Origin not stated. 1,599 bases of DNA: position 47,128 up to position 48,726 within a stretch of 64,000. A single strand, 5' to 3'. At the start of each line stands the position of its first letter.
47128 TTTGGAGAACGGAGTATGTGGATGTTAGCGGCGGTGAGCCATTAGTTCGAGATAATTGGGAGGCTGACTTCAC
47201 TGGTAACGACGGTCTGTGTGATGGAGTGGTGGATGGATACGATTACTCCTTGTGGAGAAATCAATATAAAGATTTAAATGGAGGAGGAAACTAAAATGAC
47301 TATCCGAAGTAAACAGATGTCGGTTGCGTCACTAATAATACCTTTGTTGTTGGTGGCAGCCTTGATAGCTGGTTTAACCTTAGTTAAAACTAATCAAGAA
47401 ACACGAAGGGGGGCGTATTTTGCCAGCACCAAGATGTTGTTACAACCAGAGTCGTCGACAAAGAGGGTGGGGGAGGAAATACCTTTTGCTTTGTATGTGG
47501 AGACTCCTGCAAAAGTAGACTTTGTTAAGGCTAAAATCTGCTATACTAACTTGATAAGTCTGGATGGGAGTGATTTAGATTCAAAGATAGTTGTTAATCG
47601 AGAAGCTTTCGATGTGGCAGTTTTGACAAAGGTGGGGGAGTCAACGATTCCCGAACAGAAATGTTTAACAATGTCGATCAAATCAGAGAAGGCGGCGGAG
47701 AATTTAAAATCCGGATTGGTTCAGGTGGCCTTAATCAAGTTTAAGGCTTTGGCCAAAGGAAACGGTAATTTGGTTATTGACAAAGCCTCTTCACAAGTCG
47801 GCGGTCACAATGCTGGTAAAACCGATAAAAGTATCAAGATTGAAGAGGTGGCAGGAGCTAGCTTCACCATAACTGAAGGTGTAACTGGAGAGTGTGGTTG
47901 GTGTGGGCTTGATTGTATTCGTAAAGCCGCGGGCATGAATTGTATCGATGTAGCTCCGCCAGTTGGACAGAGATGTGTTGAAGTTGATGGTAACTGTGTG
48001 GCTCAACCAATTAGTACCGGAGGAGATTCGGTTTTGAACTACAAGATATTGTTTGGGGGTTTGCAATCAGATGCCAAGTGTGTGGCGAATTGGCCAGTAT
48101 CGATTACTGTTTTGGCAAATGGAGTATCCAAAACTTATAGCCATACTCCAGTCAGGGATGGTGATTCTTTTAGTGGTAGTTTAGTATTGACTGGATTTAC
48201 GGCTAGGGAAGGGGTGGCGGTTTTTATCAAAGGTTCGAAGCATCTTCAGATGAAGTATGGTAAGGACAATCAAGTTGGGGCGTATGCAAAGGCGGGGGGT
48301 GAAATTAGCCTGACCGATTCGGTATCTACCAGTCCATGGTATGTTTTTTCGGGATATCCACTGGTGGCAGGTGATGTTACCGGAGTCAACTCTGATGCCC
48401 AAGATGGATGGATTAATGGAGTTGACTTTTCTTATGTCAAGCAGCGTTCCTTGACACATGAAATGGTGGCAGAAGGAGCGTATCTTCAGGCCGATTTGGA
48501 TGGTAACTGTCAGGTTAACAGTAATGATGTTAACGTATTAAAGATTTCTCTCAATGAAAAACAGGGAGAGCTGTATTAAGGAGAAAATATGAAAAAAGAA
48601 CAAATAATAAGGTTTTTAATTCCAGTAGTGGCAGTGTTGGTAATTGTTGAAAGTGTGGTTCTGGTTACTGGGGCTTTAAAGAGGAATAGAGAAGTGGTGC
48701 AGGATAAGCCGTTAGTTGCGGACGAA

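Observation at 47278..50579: Cellulosome-style cohesin-dockerin assembly with a sortase-anchored cohesin in a minimal-genome bacterium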

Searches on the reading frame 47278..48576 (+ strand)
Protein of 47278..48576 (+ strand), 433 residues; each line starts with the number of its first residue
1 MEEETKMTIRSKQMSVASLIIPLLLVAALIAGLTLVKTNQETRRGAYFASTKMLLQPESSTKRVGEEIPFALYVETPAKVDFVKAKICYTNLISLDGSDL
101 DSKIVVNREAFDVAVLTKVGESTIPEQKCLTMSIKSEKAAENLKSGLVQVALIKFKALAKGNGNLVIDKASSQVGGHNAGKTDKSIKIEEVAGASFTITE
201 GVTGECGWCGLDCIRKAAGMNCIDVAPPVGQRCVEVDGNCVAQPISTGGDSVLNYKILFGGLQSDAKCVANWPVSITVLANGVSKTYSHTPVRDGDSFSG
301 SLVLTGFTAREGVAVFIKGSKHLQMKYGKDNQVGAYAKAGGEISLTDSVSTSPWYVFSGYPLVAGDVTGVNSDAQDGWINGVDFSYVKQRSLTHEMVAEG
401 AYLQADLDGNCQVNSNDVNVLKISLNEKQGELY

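Call 3: search_protein_families(library=pfam, proteins=[window:47278-48576:+], max_evalue=1)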
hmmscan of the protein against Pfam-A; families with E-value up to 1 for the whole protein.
window:47278-48576:+ (433 aa): 1 family
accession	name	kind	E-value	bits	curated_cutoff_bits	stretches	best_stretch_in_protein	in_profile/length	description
PF00404.24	Dockerin_1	-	0.0039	17.8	22.9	1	375-425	6-56/57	Dockerin type I domain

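Call 4: search_protein_families(library=ncbifam, proteins=[window:47278-48576:+], max_evalue=1)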
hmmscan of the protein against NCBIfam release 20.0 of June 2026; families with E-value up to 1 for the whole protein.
window:47278-48576:+ (433 aa): 0 families

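Call 34: search_protein_families(library=pfam, alignment_id=A2, max_evalue=0.01)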
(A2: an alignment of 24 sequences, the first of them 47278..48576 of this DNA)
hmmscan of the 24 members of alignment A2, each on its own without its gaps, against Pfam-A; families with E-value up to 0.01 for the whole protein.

A. member 1, window:47278-48576:+ (433 aa): 1 family
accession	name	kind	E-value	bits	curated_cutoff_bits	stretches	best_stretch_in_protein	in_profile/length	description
PF00404.24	Dockerin_1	-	0.0039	17.8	22.9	1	375-425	6-56/57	Dockerin type I domain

B. families by the number of members that match (of 24 scanned): 4 families
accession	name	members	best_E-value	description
PF00404.24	Dockerin_1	15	1.8e-08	Dockerin type I domain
PF11627.13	HnRNPA1_LC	1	0.00013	Heterogeneous nuclear ribonucleoprotein A1, LC domain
PF00963.24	Cohesin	1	0.0015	Cohesin domain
PF23973.1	DUF7299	1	0.0039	Family of unknown function (DUF7299)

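Call 50: find_homologous_proteins(query=window:47278-48576:+, max_evalue=0.001)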
Query window:47278-48576:+ (433 aa): 90 proteins with E <= 0.001 among 8000 candidates.
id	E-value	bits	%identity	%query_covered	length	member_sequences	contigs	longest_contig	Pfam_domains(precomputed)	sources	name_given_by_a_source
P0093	9.7e-280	945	100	99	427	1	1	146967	-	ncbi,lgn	-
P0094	1.4e-185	635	79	43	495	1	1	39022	-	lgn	-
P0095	8.1e-181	620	80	43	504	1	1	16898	-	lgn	-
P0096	5.7e-136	472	54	99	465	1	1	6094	-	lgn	-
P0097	2.8e-118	414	49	99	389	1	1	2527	-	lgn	-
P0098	4.0e-104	367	64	43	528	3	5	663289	-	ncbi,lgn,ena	ncbi:MAG: hypothetical protein AAB574_02980 [Patescibacteria group bacterium]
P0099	6.6e-103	363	46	97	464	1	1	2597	-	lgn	-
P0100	8.5e-103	363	47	98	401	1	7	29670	-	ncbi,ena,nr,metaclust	ncbi:MAG: hypothetical protein UU09_C0037G0022 [Microgenomates group bacterium GW2011_GWA2_40_6]|nr:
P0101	9.9e-103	362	45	96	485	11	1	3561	-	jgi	-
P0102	2.0e-101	358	44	96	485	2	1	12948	-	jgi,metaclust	metaclust:\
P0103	1.0e-100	356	47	96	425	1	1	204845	-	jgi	jgi:hypothetical protein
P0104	2.5e-95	338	41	91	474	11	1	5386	-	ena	-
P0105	5.5e-95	337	44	97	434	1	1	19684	-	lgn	-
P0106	7.1e-95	337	44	96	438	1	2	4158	-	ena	-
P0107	1.5e-94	336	45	94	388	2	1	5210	-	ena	-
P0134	3.3e-75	272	41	93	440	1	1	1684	PF00963.25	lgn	-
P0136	6.3e-73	264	60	42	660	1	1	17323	PF00963.25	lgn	-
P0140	8.7e-70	254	37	88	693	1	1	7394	PF00963.25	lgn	-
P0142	2.8e-69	252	63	43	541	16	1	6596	PF00963.25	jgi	-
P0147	6.6e-66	241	58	42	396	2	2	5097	PF00963.25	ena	-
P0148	6.7e-66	241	58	42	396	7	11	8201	PF00963.25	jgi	-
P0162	5.3e-60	222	36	97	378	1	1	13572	PF00404.25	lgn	-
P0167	5.0e-59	219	35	94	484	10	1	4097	PF00404.25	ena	-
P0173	1.9e-56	210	52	45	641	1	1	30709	PF00963.25,PF00395.26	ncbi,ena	-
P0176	3.3e-55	206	32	90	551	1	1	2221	PF00963.25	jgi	-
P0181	1.6e-36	144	28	97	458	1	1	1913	PF00404.25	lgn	-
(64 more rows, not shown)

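Call 58: predict_structure(alignment_id=A5)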
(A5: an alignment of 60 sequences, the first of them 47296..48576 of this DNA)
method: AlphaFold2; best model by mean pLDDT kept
length: 427 residues; sequences in the alignment: 60
mean_pLDDT: 89.7   pTM: 0.55
mean pLDDT of the five models: 89.7, 89.1, 88.9, 87.5, 87.5
residues with pLDDT >= 90: 292; 70-90: 103; 50-70: 20; < 50: 12
segments of 3 or more residues with pLDDT < 50: 1-3, 32-37
pLDDT, mean of each block of 10 residues (from residue 1): 50 81 76 51 96 95 98 98 96 93 97 95 98 97 98 96 97 91 98 81 86 75 81 82 90 92 89 97 93 95 97 94 96 94 94 95 89 91 94 92 95 93 65
secondary structure, 60 per line:
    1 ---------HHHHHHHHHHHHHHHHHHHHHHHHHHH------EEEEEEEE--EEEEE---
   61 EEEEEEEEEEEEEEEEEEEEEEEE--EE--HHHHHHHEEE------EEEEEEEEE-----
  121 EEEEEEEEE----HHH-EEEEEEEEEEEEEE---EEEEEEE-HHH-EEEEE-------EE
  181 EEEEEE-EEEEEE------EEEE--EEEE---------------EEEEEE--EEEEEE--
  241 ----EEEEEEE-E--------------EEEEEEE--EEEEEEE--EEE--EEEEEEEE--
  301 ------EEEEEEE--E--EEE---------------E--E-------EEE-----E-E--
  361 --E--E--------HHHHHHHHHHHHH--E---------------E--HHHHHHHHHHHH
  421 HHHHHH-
elements in order: H10-36 E43-50 E53-57 E61-84 H91-97 E98-100 E107-115 E121-129 E138-151 E155-161 E167-171 E179-186 E188-193 E200-203 E206-209 E225-230 E233-238 E245-251 E268-274 E277-283 E286-288 E291-298 E307-313 E319-321 E348-350 H375-387 H409-426

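Call 60: fold_search(model_id=the predicted structure, library=pdb)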
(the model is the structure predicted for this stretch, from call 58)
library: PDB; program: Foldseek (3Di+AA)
matches with E <= 10: 1999; with E <= 0.001: 230
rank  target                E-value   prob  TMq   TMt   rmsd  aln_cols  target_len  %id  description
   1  3kcp_A                9.1e-12  1.00  0.26  0.36  17.8       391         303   10  Crystal structure of interacting Clostridium thermocellum multimodular components (released 2010-02-09)
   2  4fl4_I                3.8e-11  1.00  0.27  0.36  18.5       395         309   10  Scaffoldin conformation and dynamics revealed by a ternary complex from the Clostridium thermocellum cellulosome (released 2012-06-27)
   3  6kgf_C                1.8e-09  1.00  0.27  0.73   3.4       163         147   13  Crystal structure of CaDoc0917(R16D)-CaCohA2 complex at pH 8.2 (released 2020-07-08)
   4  6kgc_A                1.9e-09  1.00  0.28  0.75   3.7       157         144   15  Crystal structure of CaDoc0917(R49D)-CaCohA2 complex at pH 5.4 (released 2020-07-08)
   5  6kgd_A                2.5e-09  1.00  0.27  0.73   3.9       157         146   15  Crystal structure of CaDoc0917(R49D)-CaCohA2 complex at pH 8.0 (released 2020-07-08)
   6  6kgf_A                5.6e-09  1.00  0.26  0.69   4.2       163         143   15  Crystal structure of CaDoc0917(R16D)-CaCohA2 complex at pH 8.2 (released 2020-07-08)
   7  6kge_A                6.6e-09  1.00  0.27  0.75   3.7       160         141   14  Crystal structure of CaDoc0917(R16D)-CaCohA2 complex at pH 5.5 (released 2020-07-08)
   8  2xdh                  2.1e-08  1.00  0.24  0.66   5.4       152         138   14  Non-cellulosomal cohesin from the hyperthermophilic archaeon Archaeoglobus fulgidus (released 2010-05-26)
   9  4ums                  1.2e-07  1.00  0.24  0.59   6.0       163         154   15  The crystal structure of the seventh ScaB type I cohesin from Pseudobacteroides cellulosolvens (released 2015-05-06)
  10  1g1k_A                1.3e-07  1.00  0.27  0.72   3.9       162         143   15  COHESIN MODULE FROM THE CELLULOSOME OF CLOSTRIDIUM CELLULOLYTICUM (released 2000-11-22)
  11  4n2o_G                1.4e-07  1.00  0.28  0.56   4.8       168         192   13  Structure of a novel autonomous cohesin protein from Ruminococcus flavefaciens (released 2013-12-18)
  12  4n2o_B                1.4e-07  1.00  0.29  0.57   5.9       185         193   12  Structure of a novel autonomous cohesin protein from Ruminococcus flavefaciens (released 2013-12-18)
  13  4uyp_C                1.9e-07  1.00  0.24  0.64   5.7       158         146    9  High resolution structure of the third cohesin ScaC in complex with the ScaB dockerin with a mutation in the N-termina (released 2015-04-15)
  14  6kg8_MODEL_1_A        2.1e-07  1.00  0.28  0.69   3.5       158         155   15  Solution structure of CaCohA2 from Clostridium acetobutylicum (released 2020-07-08)
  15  4n2o_H                2.1e-07  1.00  0.29  0.57   5.9       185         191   12  Structure of a novel autonomous cohesin protein from Ruminococcus flavefaciens (released 2013-12-18)
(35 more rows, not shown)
